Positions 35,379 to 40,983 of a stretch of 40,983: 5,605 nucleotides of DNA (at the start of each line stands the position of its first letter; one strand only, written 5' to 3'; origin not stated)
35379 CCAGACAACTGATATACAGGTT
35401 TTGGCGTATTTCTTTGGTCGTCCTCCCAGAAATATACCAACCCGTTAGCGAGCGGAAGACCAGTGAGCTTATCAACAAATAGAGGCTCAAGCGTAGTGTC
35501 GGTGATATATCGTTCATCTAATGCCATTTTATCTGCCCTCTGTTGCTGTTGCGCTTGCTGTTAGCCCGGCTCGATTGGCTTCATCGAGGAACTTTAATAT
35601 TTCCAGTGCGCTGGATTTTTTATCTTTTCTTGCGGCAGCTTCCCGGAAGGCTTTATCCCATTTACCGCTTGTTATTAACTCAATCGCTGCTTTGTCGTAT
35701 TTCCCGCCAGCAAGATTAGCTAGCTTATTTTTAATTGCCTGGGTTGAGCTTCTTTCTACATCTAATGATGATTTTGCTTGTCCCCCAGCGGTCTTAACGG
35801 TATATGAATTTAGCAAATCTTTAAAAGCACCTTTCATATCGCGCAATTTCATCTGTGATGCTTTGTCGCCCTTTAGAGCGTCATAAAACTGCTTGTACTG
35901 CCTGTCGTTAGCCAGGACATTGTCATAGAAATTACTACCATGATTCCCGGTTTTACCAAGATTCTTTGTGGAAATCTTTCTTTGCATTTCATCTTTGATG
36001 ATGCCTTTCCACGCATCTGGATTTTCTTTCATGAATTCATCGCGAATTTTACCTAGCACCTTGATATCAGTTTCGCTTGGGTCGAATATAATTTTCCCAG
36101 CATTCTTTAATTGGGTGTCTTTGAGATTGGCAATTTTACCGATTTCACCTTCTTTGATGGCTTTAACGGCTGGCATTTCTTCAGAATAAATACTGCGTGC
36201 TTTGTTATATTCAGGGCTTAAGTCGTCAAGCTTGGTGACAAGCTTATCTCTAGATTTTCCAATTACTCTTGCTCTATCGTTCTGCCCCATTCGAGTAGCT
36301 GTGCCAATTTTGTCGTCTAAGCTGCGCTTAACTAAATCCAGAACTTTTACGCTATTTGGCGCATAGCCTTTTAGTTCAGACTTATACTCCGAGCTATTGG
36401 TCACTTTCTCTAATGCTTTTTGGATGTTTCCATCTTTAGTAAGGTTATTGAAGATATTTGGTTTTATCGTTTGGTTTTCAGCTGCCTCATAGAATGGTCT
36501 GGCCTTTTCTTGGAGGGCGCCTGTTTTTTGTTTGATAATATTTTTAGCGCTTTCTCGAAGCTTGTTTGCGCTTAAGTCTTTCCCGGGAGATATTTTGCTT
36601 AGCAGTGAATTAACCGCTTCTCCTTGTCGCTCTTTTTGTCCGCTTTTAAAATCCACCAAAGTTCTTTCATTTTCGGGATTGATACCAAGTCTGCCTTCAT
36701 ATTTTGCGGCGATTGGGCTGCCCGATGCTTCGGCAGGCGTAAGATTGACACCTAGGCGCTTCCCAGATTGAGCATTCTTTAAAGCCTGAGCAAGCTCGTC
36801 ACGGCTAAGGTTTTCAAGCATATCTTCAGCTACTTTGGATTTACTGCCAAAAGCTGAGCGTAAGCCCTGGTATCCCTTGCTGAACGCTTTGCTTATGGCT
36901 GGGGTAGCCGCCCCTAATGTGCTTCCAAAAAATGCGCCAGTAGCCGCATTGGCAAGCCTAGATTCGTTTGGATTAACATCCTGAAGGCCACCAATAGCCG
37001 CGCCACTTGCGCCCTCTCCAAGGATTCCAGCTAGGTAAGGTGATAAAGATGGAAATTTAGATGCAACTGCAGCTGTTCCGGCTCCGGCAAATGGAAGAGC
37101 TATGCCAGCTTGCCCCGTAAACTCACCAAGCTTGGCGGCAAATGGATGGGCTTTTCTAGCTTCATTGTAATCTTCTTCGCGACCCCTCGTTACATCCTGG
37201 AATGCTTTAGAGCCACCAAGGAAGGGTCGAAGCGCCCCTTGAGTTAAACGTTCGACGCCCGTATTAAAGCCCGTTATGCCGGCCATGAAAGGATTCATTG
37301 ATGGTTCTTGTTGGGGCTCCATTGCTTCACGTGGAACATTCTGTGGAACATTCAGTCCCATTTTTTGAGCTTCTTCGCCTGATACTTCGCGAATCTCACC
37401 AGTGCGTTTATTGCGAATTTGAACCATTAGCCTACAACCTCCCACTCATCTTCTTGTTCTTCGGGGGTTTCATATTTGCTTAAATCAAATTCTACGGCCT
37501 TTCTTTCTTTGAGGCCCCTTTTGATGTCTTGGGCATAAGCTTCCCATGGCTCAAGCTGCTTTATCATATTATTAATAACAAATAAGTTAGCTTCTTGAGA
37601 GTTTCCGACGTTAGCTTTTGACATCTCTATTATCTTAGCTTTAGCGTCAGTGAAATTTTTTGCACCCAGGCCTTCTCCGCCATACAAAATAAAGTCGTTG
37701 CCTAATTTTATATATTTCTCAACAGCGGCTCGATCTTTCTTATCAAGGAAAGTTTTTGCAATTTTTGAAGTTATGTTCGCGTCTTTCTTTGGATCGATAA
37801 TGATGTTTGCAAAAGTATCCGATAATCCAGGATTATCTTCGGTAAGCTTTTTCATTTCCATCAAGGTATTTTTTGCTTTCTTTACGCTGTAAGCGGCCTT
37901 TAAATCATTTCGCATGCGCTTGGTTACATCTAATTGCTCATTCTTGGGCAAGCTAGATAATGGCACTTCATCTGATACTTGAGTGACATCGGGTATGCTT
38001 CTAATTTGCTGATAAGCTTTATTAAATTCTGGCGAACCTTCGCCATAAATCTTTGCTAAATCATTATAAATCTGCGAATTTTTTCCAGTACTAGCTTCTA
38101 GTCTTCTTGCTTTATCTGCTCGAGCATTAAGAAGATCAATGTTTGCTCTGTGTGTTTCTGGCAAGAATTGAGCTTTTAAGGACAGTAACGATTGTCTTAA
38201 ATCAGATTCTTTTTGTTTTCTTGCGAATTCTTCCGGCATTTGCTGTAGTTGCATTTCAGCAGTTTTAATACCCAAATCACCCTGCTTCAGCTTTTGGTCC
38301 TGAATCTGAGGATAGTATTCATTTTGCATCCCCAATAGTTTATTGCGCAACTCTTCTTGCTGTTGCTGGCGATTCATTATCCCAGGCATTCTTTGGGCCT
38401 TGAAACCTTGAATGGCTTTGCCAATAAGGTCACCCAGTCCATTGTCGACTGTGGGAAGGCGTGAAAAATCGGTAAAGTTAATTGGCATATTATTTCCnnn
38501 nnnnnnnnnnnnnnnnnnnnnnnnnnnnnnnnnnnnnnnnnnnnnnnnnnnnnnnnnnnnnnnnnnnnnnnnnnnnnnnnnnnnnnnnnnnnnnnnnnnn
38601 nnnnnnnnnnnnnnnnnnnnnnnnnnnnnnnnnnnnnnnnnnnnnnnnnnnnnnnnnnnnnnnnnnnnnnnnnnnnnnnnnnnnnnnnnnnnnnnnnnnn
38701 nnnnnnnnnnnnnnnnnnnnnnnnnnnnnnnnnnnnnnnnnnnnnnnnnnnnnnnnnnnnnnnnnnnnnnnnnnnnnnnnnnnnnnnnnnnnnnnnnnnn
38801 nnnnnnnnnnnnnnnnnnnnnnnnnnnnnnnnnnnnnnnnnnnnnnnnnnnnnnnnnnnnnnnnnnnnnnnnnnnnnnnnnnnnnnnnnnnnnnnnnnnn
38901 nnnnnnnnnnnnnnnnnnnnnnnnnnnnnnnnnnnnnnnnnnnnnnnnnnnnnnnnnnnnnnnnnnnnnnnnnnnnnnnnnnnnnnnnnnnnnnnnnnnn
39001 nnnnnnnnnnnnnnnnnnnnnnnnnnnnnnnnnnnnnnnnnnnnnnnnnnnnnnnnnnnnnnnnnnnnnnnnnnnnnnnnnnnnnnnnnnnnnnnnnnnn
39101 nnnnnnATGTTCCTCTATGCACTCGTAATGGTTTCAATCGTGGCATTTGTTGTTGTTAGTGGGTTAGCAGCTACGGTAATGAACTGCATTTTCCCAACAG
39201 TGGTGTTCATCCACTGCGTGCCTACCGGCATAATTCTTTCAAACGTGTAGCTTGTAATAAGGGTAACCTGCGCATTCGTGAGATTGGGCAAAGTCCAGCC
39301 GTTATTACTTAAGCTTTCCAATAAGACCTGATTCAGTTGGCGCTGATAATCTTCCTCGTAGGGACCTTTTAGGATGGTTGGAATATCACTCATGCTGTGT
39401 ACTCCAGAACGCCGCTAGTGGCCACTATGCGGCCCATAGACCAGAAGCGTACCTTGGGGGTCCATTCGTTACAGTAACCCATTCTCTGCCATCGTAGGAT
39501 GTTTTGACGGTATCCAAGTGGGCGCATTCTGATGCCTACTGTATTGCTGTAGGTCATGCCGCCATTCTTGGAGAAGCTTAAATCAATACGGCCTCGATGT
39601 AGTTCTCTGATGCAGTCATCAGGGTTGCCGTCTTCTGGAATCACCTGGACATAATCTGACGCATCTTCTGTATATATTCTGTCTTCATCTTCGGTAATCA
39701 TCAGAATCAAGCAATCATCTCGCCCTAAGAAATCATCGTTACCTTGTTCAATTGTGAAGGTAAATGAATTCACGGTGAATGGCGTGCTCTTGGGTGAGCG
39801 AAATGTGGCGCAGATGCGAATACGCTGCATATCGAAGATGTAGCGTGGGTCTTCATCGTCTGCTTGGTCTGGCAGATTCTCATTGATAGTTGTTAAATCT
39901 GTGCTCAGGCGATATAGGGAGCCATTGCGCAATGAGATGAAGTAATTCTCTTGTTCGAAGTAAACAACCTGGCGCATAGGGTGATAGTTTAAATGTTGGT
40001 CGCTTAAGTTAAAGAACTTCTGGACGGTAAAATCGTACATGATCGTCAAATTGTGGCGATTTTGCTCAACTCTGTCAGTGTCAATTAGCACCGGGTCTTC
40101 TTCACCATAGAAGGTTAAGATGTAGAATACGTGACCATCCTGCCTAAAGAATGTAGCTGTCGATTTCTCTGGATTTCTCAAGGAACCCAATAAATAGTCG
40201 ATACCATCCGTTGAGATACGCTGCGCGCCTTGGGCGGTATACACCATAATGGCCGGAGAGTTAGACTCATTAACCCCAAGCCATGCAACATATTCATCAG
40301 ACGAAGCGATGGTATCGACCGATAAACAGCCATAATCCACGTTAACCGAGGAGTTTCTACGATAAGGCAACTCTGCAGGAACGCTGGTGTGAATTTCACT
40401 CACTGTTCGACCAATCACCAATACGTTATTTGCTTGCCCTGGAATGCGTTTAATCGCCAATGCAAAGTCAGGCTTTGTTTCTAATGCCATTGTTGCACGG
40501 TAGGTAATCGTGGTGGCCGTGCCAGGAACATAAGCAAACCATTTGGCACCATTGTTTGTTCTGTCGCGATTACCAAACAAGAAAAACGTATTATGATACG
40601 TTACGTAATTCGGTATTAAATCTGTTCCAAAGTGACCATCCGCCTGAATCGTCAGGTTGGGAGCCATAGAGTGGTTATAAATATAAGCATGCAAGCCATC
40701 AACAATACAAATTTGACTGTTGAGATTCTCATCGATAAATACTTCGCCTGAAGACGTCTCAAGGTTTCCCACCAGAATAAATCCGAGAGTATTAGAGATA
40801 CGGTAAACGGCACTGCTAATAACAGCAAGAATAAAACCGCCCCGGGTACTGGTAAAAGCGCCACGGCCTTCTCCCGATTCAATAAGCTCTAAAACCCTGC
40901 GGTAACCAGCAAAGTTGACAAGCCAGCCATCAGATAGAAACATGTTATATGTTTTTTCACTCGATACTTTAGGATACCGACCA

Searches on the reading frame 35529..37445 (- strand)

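Call 6: search_protein_families(library=phrogs, proteins=[window:35529-37445:-], max_evalue=0.01)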
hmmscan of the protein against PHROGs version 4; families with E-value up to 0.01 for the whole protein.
window:35529-37445:- (638 aa): 1 family
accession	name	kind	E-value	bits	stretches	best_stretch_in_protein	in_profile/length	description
phrog_5880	-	unknown function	8.8e-30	104.9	1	90-434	104-455/661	-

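Call 49: search_protein_families(library=pfam, proteins=[window:35529-37445:-], max_evalue=0.01)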
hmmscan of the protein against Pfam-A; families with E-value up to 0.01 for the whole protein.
window:35529-37445:- (638 aa): 0 families

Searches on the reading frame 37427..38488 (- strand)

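Call 6: search_protein_families(library=phrogs, proteins=[window:37427-38488:-], max_evalue=0.01)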
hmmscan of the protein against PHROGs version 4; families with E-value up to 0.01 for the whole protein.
window:37427-38488:- (353 aa): 1 family
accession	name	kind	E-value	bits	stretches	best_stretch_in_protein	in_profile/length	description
phrog_22044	-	unknown function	0.0052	18.2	0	182-206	32-56/84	-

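Call 49: search_protein_families(library=pfam, proteins=[window:37427-38488:-], max_evalue=0.01)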
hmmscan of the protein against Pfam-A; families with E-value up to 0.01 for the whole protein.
window:37427-38488:- (353 aa): 0 families

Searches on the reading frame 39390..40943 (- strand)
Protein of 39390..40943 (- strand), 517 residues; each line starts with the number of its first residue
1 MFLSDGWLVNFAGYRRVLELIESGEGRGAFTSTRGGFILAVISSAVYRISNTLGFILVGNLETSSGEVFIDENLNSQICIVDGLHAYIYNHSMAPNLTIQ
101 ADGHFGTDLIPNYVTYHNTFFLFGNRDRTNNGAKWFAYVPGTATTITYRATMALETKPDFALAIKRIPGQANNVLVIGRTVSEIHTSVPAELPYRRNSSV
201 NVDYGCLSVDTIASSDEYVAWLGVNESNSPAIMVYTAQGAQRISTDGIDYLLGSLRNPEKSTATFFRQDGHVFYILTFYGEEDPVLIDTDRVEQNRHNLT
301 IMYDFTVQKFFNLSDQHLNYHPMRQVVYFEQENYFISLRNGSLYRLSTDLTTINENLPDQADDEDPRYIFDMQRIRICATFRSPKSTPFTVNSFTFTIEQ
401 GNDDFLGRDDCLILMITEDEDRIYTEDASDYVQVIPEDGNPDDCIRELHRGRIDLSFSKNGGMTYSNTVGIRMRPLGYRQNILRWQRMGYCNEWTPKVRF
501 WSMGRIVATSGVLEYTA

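Call 6: search_protein_families(library=phrogs, proteins=[window:39390-40943:-], max_evalue=0.01)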
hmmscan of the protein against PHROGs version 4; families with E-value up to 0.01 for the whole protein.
window:39390-40943:- (517 aa): 1 family
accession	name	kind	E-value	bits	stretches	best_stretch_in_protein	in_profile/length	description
phrog_578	-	connector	4.8e-29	102.2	1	4-352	39-363/486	head closure Hc3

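Call 32: search_solved_structures(query=window:39390-40943:-, max_evalue=1)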
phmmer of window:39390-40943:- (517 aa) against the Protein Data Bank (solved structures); distinct sequences matched with E-value up to 1: 1.
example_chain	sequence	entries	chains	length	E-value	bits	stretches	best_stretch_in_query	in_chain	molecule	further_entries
3l8c_A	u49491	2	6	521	0.45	12.5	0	136-205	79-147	D-alanine--poly(phosphoribitol) ligase subunit 1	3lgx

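Call 49: search_protein_families(library=pfam, proteins=[window:39390-40943:-], max_evalue=0.01)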
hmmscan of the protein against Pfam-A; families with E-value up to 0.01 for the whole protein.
window:39390-40943:- (517 aa): 0 families
